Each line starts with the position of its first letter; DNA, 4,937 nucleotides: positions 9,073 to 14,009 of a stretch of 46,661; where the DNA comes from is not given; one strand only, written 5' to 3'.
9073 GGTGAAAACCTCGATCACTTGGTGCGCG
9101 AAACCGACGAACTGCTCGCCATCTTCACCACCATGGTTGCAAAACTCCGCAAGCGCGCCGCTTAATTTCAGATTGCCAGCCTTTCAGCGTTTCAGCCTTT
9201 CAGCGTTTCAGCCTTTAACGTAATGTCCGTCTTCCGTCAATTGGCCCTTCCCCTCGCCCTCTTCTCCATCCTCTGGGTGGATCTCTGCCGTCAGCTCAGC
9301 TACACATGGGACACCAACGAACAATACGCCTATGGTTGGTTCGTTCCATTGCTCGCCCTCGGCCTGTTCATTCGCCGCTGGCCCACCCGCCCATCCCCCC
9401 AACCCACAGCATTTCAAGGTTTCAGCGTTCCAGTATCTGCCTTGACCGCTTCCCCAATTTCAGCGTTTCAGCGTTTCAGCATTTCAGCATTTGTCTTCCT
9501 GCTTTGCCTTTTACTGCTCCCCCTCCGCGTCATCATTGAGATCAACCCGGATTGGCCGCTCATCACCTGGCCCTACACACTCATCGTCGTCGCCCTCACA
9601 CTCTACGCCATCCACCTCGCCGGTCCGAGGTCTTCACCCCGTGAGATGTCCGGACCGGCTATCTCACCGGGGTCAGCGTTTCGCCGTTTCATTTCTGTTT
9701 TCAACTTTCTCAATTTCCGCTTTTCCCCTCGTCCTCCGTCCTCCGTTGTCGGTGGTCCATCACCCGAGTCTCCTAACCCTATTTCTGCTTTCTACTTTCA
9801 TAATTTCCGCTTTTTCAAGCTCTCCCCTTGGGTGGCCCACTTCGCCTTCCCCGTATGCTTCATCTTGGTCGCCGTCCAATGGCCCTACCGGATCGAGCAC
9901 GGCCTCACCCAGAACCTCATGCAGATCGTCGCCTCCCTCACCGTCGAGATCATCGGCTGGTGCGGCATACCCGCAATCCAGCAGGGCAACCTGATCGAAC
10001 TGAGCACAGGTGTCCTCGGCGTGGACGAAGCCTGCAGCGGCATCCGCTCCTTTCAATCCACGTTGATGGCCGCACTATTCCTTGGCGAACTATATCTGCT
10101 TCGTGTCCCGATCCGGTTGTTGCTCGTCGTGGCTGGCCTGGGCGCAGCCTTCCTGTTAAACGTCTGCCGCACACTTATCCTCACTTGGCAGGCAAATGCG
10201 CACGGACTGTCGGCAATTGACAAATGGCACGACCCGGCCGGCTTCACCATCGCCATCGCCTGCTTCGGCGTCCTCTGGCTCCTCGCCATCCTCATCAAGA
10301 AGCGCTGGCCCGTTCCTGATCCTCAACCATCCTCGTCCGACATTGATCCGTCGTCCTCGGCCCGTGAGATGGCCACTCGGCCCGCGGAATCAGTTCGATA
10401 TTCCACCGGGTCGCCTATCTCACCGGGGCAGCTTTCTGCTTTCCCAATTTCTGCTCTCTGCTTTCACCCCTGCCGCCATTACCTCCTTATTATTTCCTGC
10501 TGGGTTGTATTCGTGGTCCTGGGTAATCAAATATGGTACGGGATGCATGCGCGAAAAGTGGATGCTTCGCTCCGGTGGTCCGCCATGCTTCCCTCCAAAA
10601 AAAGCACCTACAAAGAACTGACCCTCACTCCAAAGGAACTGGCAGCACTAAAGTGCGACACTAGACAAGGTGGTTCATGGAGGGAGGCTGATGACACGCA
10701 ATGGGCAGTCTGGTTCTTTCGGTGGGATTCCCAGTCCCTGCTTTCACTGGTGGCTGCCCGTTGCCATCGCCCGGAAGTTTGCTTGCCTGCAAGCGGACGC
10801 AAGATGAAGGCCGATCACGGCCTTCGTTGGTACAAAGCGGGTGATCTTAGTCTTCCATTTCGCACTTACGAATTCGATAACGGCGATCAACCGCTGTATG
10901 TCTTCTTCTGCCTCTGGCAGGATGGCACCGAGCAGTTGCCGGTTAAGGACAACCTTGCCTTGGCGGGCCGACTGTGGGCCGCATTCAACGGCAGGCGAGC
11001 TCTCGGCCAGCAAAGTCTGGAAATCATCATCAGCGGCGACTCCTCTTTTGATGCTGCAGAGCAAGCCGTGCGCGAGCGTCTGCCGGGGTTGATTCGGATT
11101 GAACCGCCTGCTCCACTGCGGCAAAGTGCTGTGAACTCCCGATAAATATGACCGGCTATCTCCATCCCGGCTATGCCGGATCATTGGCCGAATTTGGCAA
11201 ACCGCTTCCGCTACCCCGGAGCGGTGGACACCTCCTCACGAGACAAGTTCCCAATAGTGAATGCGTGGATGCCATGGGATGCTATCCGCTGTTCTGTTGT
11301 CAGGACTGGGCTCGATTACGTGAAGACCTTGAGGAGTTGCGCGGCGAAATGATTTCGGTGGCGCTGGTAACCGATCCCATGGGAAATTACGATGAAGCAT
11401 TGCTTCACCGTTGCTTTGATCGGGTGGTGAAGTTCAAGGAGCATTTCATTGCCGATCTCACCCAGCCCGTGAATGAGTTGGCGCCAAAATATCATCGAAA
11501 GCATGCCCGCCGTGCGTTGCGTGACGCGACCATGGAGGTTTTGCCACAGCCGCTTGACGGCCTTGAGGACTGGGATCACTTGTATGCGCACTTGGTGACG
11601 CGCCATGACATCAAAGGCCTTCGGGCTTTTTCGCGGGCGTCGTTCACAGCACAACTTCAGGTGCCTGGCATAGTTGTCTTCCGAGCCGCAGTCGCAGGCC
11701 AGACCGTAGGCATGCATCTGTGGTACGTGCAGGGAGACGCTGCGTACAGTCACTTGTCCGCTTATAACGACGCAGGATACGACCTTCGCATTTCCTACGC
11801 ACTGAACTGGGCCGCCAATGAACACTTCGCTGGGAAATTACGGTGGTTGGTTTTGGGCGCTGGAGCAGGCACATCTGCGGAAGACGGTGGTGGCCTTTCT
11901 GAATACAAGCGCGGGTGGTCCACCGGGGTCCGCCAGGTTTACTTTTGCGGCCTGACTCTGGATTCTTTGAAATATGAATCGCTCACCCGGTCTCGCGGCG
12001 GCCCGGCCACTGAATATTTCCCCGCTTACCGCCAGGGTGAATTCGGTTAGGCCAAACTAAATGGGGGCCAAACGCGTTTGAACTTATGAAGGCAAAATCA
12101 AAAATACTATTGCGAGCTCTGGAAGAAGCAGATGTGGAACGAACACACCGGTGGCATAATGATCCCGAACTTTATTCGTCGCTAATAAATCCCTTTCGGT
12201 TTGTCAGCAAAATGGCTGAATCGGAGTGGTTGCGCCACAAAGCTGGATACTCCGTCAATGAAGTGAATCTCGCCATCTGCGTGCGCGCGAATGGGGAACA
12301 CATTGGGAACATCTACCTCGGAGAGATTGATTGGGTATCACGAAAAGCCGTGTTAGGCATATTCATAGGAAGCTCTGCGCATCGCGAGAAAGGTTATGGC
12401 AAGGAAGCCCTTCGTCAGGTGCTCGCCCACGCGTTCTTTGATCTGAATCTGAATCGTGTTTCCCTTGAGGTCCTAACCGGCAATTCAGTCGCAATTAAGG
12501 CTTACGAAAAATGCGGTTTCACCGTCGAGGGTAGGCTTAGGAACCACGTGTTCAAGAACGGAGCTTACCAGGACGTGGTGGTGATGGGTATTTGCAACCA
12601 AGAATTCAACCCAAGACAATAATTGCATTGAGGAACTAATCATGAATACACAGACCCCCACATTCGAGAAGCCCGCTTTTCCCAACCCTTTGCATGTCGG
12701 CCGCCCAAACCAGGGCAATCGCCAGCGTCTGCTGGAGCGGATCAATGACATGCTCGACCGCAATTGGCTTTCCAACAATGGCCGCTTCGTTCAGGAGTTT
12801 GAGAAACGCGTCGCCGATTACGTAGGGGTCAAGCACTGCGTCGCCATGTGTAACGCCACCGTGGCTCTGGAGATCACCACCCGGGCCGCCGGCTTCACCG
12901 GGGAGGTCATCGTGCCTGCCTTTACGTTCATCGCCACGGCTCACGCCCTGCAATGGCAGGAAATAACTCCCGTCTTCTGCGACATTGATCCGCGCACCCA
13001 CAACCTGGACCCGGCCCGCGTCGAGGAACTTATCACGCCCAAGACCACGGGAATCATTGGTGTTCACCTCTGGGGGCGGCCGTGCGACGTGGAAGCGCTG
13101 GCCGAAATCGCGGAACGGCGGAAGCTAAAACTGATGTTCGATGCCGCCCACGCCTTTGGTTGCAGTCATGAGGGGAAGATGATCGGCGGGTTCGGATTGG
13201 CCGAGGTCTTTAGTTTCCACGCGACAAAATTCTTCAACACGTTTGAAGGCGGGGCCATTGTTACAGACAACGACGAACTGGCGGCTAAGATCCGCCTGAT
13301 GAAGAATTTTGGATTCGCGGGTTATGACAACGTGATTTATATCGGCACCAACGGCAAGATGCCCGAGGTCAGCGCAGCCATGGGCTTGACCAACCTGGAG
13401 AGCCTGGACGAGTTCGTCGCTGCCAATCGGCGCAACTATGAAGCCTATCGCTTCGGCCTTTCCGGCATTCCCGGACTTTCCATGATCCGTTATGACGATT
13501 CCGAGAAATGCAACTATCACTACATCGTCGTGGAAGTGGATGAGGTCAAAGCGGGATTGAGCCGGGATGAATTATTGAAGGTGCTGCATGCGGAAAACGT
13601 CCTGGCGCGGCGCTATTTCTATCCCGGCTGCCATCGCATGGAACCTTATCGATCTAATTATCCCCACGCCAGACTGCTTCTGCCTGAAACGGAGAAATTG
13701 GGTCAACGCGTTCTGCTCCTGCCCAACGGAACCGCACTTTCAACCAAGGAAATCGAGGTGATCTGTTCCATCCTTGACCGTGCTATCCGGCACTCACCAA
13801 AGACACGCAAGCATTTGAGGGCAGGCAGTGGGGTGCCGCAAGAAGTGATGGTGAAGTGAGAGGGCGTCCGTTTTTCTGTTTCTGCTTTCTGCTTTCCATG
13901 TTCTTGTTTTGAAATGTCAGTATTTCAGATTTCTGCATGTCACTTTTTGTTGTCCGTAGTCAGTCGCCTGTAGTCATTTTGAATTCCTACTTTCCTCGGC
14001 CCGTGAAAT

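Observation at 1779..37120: Mosaic family of A-poor short-period repeat modules fills almost every gene junction of the EPS locus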

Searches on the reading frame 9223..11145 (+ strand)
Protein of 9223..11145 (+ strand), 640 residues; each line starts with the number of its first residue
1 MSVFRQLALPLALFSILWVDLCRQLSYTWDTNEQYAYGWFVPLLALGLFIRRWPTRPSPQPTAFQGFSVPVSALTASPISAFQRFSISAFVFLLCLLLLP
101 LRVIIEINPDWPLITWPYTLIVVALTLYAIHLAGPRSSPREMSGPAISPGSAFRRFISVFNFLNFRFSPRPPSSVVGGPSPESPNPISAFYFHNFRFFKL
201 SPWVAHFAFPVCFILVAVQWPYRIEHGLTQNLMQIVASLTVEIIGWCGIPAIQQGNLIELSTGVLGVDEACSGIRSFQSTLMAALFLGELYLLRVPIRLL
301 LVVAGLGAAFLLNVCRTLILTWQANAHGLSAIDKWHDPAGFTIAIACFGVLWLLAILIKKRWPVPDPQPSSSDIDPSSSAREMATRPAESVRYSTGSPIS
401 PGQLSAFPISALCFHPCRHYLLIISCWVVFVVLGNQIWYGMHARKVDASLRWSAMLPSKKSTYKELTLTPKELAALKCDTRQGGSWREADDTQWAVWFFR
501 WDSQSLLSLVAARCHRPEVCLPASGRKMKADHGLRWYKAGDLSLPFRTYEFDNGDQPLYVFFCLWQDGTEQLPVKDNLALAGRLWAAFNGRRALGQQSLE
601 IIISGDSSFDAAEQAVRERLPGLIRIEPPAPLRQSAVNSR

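Call 10: search_protein_families(library=pfam, proteins=[window:9223-11145:+])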
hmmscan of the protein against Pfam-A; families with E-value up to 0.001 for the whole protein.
window:9223-11145:+ (640 aa): 1 family
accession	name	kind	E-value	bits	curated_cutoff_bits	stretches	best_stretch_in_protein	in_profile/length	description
PF09721.15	Exosortase_EpsH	-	3.3e-34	118.8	25.7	2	203-356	98-252/254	Transmembrane exosortase (Exosortase_EpsH)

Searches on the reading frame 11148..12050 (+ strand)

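Call 10: search_protein_families(library=pfam, proteins=[window:11148-12050:+])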
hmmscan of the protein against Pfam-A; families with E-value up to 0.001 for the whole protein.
window:11148-12050:+ (300 aa): 1 family
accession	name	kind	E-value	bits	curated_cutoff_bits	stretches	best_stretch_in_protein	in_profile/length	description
PF13480.13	Acetyltransf_6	-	1.8e-06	28.6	22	1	117-240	4-138/143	Acetyltransferase (GNAT) domain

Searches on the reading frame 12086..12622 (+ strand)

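Call 10: search_protein_families(library=pfam, proteins=[window:12086-12622:+])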
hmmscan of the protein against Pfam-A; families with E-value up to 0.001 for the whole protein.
window:12086-12622:+ (178 aa): 5 families
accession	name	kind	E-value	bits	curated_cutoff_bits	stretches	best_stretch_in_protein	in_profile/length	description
PF13302.13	Acetyltransf_3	-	2.3e-23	83.9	25.4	1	7-146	2-138/138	Acetyltransferase (GNAT) domain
PF13420.13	Acetyltransf_4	-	2.1e-12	47.8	24.3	1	9-165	1-154/155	Acetyltransferase (GNAT) domain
PF00583.31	Acetyltransf_1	-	4.1e-12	46.8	20.7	1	41-145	15-116/116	Acetyltransferase (GNAT) family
PF13523.12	Acetyltransf_8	-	2.3e-10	40.7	27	1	90-150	82-142/145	Acetyltransferase (GNAT) domain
PF13508.13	Acetyltransf_7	-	7.2e-06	26.7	27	1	66-146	8-83/84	Acetyltransferase (GNAT) domain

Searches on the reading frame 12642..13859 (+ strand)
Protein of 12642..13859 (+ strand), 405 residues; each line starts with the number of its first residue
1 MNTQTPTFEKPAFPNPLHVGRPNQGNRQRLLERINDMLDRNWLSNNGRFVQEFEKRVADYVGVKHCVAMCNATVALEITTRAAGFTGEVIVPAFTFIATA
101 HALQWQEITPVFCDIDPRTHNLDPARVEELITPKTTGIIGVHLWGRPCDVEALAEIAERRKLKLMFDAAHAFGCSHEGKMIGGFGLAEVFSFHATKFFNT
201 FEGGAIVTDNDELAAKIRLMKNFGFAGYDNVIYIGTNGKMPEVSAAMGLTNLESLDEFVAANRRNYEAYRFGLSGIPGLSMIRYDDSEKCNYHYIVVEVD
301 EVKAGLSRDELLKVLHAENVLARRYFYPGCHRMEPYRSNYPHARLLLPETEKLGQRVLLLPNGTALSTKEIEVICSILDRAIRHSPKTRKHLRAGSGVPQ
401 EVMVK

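Call 10: search_protein_families(library=pfam, proteins=[window:12642-13859:+])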
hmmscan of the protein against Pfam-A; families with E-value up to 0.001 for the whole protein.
window:12642-13859:+ (405 aa): 2 families
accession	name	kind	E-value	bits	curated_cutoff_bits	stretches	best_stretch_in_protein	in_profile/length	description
PF01041.23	DegT_DnrJ_EryC1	-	2.4e-110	369.6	19.8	1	29-378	6-359/360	DegT/DnrJ/EryC1/StrS aminotransferase family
PF00155.27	Aminotran_1_2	-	1.5e-05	24.8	19.7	1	40-179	32-197/361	Aminotransferase class I and II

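Call 12: find_encoding_contigs(protein=window:12642-13859:+, flank=10000, max_places=6)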
Protein window:12642-13859:+ (405 aa): no gene with exactly this product is on record in the collection.
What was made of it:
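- Tried and rejected: The look-up of the window's DegT protein found nothing (call 12).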
